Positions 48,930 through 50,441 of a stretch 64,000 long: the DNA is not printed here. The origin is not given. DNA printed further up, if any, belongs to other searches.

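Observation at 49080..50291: Orphan 403-aa two-part protein, candidate effector of a new defense or abortive-infection system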

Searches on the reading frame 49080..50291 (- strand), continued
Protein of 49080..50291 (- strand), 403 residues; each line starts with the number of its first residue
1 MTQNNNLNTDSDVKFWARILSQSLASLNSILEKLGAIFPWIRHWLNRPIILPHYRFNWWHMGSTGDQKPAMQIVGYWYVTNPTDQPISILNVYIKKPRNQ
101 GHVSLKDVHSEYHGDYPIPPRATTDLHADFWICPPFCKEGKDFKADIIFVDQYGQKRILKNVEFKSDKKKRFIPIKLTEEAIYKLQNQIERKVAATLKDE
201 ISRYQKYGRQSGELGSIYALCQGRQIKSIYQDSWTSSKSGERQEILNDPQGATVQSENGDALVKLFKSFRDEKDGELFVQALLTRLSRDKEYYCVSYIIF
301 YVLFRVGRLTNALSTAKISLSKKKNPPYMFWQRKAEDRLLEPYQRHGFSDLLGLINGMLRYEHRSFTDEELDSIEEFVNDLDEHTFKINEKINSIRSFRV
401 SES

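Call 27: search_solved_structures(query=A1, max_evalue=1)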
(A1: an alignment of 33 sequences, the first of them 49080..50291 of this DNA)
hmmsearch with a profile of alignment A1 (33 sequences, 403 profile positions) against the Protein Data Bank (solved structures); distinct sequences matched with E-value up to 1: 13.
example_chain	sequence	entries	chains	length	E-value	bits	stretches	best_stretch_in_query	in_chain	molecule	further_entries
1igm_H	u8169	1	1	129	0.19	13.9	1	226-302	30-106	IGM-KAPPA POT FV (HEAVY CHAIN)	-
8hnn_N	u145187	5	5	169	0.26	13.5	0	222-292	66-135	Nb6 | Nb6 nanobody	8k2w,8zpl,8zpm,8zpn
9lfa_C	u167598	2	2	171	0.27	13.4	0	222-292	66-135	Nanobody 6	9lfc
9hkq_F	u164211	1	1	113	0.43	12.7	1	220-296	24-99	single domain antibody VHH5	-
6heq_A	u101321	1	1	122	0.54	12.4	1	226-301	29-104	Prion nanobody 484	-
6her_B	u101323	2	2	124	0.61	12.3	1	226-301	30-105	Nanobody 484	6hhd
4n9o_B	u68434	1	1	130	0.61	12.3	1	226-301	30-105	Nanobody Nb484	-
4kml_B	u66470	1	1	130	0.61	12.3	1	226-301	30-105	Nanobody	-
6hhd_D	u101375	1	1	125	0.61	12.3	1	226-301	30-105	Nanobody 484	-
1vhp_A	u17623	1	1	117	0.64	12.2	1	227-293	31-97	VH-P8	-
7uvh_A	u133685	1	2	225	0.71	12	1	226-293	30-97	RUPA-32 Fab Heavy Chain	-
5vxl_B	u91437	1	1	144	0.74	12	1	224-294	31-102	single-domain antibody JPS-G3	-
9bsu_E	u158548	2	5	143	0.86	11.7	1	223-297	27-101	Nanosota-EB1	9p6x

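Call 28: find_encoding_contigs(protein=P0062, flank=10000, max_places=2)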
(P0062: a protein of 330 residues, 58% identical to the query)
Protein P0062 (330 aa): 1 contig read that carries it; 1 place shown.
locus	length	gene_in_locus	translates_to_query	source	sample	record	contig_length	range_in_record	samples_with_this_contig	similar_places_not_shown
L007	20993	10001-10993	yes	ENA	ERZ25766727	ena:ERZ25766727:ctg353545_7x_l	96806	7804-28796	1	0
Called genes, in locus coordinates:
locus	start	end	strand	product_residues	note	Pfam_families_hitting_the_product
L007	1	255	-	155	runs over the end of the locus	PF04828:GFA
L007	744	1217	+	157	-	-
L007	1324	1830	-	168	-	PF04290:DctQ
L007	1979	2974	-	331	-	PF03480:DctP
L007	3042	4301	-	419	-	PF01546:Peptidase_M20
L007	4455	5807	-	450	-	PF01546:Peptidase_M20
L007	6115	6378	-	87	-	PF13701:DDE_Tnp_1_4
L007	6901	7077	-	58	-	PF01695:IstB_IS21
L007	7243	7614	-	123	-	PF01695:IstB_IS21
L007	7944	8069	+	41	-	-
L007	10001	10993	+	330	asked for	-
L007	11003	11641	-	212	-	PF13340:DUF4096 (weak), PF01609:DDE_Tnp_1, PF13586:DDE_Tnp_1_2 (weak)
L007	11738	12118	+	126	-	-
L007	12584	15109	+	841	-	PF02195:ParB_N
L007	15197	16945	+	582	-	PF02518:HATPase_c (faint)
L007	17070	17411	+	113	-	-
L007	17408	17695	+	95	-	-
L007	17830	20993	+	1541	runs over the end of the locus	PF13872:AAA_34, PF04851:ResIII (weak), PF13871:Helicase_C_4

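Call 29: find_encoding_contigs(protein=P0073, flank=10000, max_places=4)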
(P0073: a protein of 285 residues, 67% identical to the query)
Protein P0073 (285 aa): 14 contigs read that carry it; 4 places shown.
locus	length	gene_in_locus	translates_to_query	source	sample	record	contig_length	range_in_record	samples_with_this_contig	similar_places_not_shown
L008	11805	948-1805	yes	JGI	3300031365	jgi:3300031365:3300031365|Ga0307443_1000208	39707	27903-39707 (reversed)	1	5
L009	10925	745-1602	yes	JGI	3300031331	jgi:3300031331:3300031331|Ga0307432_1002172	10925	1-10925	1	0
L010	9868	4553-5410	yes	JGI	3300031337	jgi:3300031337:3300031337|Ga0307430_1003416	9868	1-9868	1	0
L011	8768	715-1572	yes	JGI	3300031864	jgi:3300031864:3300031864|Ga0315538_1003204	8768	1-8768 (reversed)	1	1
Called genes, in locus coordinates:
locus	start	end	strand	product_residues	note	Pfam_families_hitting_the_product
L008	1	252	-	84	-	?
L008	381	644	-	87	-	-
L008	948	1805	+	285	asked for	-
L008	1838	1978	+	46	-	-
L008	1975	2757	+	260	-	PF12762:DDE_Tnp_IS1595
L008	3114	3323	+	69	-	-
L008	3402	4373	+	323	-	PF13432:TPR_16 (weak), PF13424:TPR_12 (weak), PF13371:TPR_9, PF13432:TPR_16 (weak), PF14559:TPR_19 (weak), PF00515:TPR_1, PF07719:TPR_2, PF13181:TPR_8, +7 more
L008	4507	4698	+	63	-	PF09957:VapB_antitoxin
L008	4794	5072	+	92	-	-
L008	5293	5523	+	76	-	-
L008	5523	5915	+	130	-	PF01850:PIN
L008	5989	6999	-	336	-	PF00586:AIRS, PF02769:AIRS_C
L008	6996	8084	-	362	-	PF01924:HypD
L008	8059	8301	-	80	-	PF01455:HupF_HypC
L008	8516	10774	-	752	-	PF00708:Acylphosphatase, PF07503:zf-HYPF, PF01300:Sua5_yciO_yrdC, PF17788:HypF_C, PF22521:HypF_C_2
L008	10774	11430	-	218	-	PF02492:cobW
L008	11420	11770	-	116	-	PF01155:HypA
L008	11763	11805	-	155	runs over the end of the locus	PF01750:HycI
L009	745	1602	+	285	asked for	-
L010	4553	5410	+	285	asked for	-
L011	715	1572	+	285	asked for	-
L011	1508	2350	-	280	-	-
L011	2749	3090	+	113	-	-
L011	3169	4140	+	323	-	PF13432:TPR_16 (weak), PF13424:TPR_12 (weak), PF13371:TPR_9, PF13432:TPR_16 (weak), PF14559:TPR_19 (weak), PF00515:TPR_1, PF07719:TPR_2, PF13181:TPR_8, +7 more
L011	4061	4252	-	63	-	-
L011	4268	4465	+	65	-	PF09957:VapB_antitoxin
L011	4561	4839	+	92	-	-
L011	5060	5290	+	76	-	-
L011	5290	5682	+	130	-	PF01850:PIN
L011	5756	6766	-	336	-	PF00586:AIRS, PF02769:AIRS_C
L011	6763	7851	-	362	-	PF01924:HypD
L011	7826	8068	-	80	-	PF01455:HupF_HypC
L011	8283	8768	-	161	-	?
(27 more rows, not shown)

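Call 30: find_related_loci(query=A1, collection=genome_contigs, flank=10000)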
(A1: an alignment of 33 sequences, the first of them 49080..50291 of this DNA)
Query A1 (403 aa) in genome_contigs; peptide patterns used: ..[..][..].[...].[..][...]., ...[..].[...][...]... (x = any residue, [..] = any of these).
194 stretches matched a pattern; 7 encode a relative of the query (tblastn E <= 1e-3); 7 distinct loci.
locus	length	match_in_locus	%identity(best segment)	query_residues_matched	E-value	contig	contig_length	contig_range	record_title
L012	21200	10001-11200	67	1-401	0e+0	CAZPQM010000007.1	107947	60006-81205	MAG TPA_asm: uncultured Rickettsiales bacterium isolate SRP141376_co5_105 genome assembly, contig: NODE_335_length_10794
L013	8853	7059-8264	59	2-403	1e-169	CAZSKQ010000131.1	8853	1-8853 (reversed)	MAG TPA_asm: uncultured Woeseiaceae bacterium isolate SRP263527_co2_168 genome assembly, contig: NODE_7388_length_8853_c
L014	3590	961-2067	61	33-401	1e-164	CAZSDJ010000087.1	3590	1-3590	MAG TPA_asm: uncultured Planctomycetia bacterium isolate SRP141376_co2_332 genome assembly, contig: NODE_39695_length_35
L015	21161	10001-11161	56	15-401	5e-148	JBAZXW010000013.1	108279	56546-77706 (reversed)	MAG: Sinimarinibacterium sp. isolate SO_2017_GW1_65 NODE_1249_length_108279_cov_1.832060_OW334_2017, whole genome shotgu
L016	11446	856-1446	67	33-229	2e-90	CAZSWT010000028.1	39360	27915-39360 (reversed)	MAG TPA_asm: uncultured Desulfobacteraceae bacterium isolate binchicken_co100_259 genome assembly, contig: NODE_1441_len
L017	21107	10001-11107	59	33-401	1e-149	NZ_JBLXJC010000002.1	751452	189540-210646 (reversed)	MAG: Emcibacter sp. isolate ET25-03 T25maxbin_out.017RE.5K@2, whole genome shotgun sequence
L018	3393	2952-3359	45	266-401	1e-35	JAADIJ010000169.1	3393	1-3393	MAG: Alphaproteobacteria bacterium isolate M_MetaBat.44 contig-127_46729, whole genome shotgun sequence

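Call 33: search_protein_families(library=padloc, proteins=[P0159, P0204, P0086, P0090, P0187, P0214, P0168, P0142, P0163, P0075], max_evalue=0.01)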
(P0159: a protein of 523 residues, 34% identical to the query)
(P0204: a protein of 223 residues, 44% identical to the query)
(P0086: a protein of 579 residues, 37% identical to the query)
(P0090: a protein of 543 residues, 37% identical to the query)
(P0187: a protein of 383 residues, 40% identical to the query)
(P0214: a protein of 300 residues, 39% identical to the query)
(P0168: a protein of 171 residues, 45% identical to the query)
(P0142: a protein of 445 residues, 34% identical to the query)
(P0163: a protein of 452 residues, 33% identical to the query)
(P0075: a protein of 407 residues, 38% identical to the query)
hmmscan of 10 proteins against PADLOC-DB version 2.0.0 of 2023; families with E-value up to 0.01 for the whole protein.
P0159 (523 aa): 9 families
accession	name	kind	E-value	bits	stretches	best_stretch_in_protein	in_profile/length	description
PDLC05062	PDC-S66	-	1.2e-60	203.4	1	2-133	147-278/282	-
PDLC00417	ThsB1|ThsB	-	1.1e-37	128.1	1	4-133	167-297/303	TIR-like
PDLC02962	RT-TIR_XII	-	1.3e-14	52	1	3-135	345-476/478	single gene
PDLC00424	ThsB1|ThsB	-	1.3e-13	49.3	1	4-135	102-232/234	TIR-like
PDLC02961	RT-TIR_XII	-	1.6e-11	41.8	1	3-134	347-471/475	single gene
PDLC02421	Aga_TIR-PNTD1-PNTD2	-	3.6e-08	30.9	1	7-79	7-80/430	Class I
PDLC02403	Aga_TIR-PNTD1-PNTD2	-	3.3e-07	27.7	1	7-79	6-79/443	Class I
PDLC03957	bSEFIR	-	7.3e-06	24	1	5-77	40-113/412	-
PDLC03015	TIR-NLR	-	0.0001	19.2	1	5-92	3-86/824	-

P0204 (223 aa): 1 family
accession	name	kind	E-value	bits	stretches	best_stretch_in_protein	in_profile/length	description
PDLC03656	mREase_IV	-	0.0004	18.2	1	24-57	220-253/277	Type IV methyl-directed restriction enzyme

P0086 (579 aa): 0 families

P0090 (543 aa): 0 families

P0187 (383 aa): 0 families

P0214 (300 aa): 0 families

P0168 (171 aa): 0 families

P0142 (445 aa): 0 families

P0163 (452 aa): 0 families

P0075 (407 aa): 0 families

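Call 38: fold_search(model_id=the predicted structure, library=viral)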
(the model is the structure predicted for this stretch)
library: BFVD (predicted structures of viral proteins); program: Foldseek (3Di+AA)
matches with E <= 10: 841; with E <= 0.001: 4
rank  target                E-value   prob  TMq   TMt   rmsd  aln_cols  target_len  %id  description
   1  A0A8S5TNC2            3.7e-05  1.00  0.21  0.39  15.4       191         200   12  Uncharacterized protein [Siphoviridae sp. ctamP19]
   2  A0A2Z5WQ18            9.1e-05  1.00  0.21  0.49  21.9       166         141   11  (no name in the UniProt tables at hand)
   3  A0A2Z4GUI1            2.4e-04  1.00  0.25  0.51  17.3       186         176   11  (no name in the UniProt tables at hand)
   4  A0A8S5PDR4            9.8e-04  1.00  0.22  0.47   8.3       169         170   11  Uncharacterized protein [Siphoviridae sp. ctorp6]
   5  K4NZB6                1.2e-03  1.00  0.20  0.50  19.7       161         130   11  Uncharacterized protein [Sulfolobales Mexican rod-shaped virus 1]
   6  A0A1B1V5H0            3.2e-03  0.51  0.09  0.11  19.2       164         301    8  Ubiquitin-like protein [Malacosoma sp. alphabaculovirus]
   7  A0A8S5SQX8            3.9e-03  1.00  0.20  0.34  21.2       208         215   14  Uncharacterized protein [Podoviridae sp. ctXBg1]
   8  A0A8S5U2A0            5.4e-03  0.97  0.14  0.22   7.2       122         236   15  DUF5067 domain-containing protein [Siphoviridae sp. ctqzz19]
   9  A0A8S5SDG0            5.7e-03  0.57  0.15  0.18  22.0       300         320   12  DUF5067 domain-containing protein [Siphoviridae sp. ctrCv3]
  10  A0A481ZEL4            6.0e-03  0.94  0.14  0.25  13.2       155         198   11  Uncharacterized protein [Pithovirus LCPAC404]
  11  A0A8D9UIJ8            1.3e-02  0.94  0.17  0.30  17.4       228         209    9  (no name in the UniProt tables at hand)
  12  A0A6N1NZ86            1.5e-02  0.99  0.18  0.13  10.1       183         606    7  Ig family protein [Tupanvirus deep ocean]
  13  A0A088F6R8            1.5e-02  0.99  0.18  0.14   7.1       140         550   11  (no name in the UniProt tables at hand)
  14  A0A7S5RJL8            1.7e-02  0.77  0.17  0.29  16.7       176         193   10  (no name in the UniProt tables at hand)
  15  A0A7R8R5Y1            1.8e-02  0.99  0.14  0.34   7.3       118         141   12  Uncharacterized protein [Klebsiella phage vB_KvM-Eowyn]
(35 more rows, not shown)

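Call 40: find_encoding_contigs(protein=P0209, flank=6000, max_places=2)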
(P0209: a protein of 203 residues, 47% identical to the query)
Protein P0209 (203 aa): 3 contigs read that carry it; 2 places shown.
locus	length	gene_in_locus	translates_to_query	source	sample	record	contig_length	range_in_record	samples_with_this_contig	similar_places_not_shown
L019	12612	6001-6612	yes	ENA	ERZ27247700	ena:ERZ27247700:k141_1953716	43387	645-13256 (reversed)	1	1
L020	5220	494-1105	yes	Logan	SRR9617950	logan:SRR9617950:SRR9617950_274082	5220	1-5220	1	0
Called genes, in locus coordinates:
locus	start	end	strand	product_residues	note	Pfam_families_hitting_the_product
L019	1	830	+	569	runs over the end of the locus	PF23459:S1_RRP5 (faint), PF13509:S1_2 (faint), PF17092:PCB_OB (faint), PF21710:Spt6_S1 (faint), PF00575:S1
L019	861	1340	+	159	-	PF11969:DcpS_C (weak), PF01230:HIT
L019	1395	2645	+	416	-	PF13393:tRNA-synt_His, PF00587:tRNA-synt_2b, PF13393:tRNA-synt_His, PF03129:HGTP_anticodon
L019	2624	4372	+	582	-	PF01336:tRNA_anti-codon, PF00152:tRNA-synt_2, PF02938:GAD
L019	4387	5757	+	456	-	PF07690:MFS_1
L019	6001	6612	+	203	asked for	-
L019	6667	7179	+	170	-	PF01327:Pep_deformylase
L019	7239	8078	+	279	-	PF25160:LdpA_Fe-S-bd (faint), PF13237:Fer4_10 (faint), PF13484:Fer4_16 (faint), PF14697:Fer4_21 (faint), PF00037:Fer4 (weak), PF12837:Fer4_6 (faint), PF12838:Fer4_7 (weak), PF13187:Fer4_9 (faint)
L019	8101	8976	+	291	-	PF02567:PhzC-PhzF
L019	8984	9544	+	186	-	PF28474:DUF8412, PF13376:OmdA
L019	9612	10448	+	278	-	PF02900:LigB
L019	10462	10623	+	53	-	-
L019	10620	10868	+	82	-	PF28179:CLC_0170 (faint)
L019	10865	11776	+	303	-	PF00892:EamA, PF03151:TPT (faint), PF00892:EamA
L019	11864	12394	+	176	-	PF12641:Flavodoxin_3, PF12724:Flavodoxin_5 (weak), PF12682:Flavodoxin_4 (weak)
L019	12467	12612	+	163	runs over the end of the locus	-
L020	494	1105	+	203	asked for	-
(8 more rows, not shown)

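Call 43: search_dna_similar(query=window:49080-50291:-, collection=plasmids, mode=protein, max_evalue=0.001)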
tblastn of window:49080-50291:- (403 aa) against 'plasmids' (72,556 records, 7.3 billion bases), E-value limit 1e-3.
No match.

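Call 44: search_dna_similar(query=window:49080-50291:-, collection=phages, mode=protein, max_evalue=0.001)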
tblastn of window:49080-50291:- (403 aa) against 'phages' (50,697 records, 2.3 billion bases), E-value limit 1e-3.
No match.

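Call 48: find_related_loci(query=A1, collection=viral_contigs, flank=8000)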
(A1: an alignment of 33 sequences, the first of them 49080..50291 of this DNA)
Query A1 (403 aa) in viral_contigs; peptide patterns used: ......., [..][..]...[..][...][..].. (x = any residue, [..] = any of these).
155 stretches matched a pattern, but none encodes a relative of the query by tblastn (E <= 1e-3).

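Call 51: find_homologous_proteins(query=A3, max_evalue=0.00001)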
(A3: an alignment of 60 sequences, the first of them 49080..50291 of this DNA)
Query A3 (60 sequences) (403 aa, profile of the alignment): 75 proteins with E <= 0.00001 among 8000 candidates.
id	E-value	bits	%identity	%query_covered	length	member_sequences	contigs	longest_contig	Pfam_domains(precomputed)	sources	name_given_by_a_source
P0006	6.4e-132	458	65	98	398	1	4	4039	-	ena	-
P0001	2.0e-131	457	92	100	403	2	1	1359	-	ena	-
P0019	1.7e-129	450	63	92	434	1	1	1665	-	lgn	-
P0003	9.8e-129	448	68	98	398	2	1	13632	-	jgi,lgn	-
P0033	1.5e-128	447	61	92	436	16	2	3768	-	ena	-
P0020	2.1e-127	444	64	91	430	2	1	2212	-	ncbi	-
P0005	2.1e-127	443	67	98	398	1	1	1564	-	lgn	-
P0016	2.6e-127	443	64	92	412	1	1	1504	-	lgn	-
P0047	2.7e-127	443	58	92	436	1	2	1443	-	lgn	-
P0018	8.1e-127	442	63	92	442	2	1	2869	-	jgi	jgi:hypothetical protein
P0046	9.2e-127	441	61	92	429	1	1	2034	-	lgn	-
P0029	9.5e-127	441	62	92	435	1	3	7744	-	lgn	-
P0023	1.1e-126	441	64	92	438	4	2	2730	-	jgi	-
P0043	1.2e-126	441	62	91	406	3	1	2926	-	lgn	-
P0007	1.7e-126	441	63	98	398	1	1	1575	-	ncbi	-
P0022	5.4e-122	426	62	92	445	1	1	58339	-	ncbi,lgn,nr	ncbi:MAG: hypothetical protein KZQ75_00740 [Candidatus Thiodiazotropha sp. (ex Myrtea spinifera)]|nr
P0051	4.1e-118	413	59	92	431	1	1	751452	-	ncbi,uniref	ncbi:hypothetical protein [Emcibacter sp.]|uniref:hypothetical protein n=1 Tax=Emcibacter sp. TaxID=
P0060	1.9e-113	398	56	82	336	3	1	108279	-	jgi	jgi:hypothetical protein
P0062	1.3e-111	391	58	82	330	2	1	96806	-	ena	-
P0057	2.5e-104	368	66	74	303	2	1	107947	-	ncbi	-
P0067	9.1e-92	326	56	74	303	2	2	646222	-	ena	-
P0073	2.0e-63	233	67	49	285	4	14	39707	-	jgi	-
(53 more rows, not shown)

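Call 52: find_encoding_contigs(protein=P0159, flank=8000, max_places=2)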
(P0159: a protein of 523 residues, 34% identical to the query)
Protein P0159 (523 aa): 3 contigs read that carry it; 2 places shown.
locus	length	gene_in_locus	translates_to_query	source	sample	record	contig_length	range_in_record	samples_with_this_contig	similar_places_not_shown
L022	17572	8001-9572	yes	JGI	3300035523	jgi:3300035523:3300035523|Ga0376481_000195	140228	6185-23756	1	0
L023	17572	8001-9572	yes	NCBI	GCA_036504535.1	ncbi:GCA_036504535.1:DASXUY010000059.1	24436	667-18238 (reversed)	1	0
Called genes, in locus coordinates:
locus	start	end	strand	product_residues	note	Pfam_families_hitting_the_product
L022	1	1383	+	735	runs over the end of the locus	PF00199:Catalase, PF06628:Catalase-rel, PF01965:DJ-1_PfpI (weak), PF18011:Catalase_C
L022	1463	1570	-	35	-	-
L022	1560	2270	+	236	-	-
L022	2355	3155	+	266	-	-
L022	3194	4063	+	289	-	-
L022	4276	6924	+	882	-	PF01624:MutS_I, PF05188:MutS_II, PF05192:MutS_III, PF05190:MutS_IV, PF00488:MutS_V, PF27441:MutS_C (weak)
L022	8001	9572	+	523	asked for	PF01582:TIR, PF13676:TIR_2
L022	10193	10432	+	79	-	-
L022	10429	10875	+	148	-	PF01850:PIN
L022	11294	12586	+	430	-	PF01053:Cys_Met_Meta_PP, PF00266:Aminotran_5 (weak), PF00155:Aminotran_1_2 (weak), PF01041:DegT_DnrJ_EryC1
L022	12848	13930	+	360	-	PF00561:Abhydrolase_1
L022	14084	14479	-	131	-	PF05130:FlgN (faint), PF05400:FliT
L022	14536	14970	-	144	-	PF02561:FliS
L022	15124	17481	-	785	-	PF02465:FliD_N, PF07195:FliD_C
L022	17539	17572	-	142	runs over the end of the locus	PF03646:FlaG (weak)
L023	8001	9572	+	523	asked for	PF01582:TIR, PF13676:TIR_2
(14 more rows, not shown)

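Call 53: find_encoding_contigs(protein=P0204, flank=8000, max_places=2)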
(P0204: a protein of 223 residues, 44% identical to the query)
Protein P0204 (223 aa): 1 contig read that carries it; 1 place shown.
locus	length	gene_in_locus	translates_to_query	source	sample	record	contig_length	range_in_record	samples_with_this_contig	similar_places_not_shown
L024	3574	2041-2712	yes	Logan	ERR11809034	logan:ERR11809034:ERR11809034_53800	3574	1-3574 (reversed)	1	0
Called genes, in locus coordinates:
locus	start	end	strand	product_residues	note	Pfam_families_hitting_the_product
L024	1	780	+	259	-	?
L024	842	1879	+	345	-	PF04471:Mrr_cat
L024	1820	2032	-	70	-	-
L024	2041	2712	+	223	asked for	PF01844:HNH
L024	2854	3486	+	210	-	-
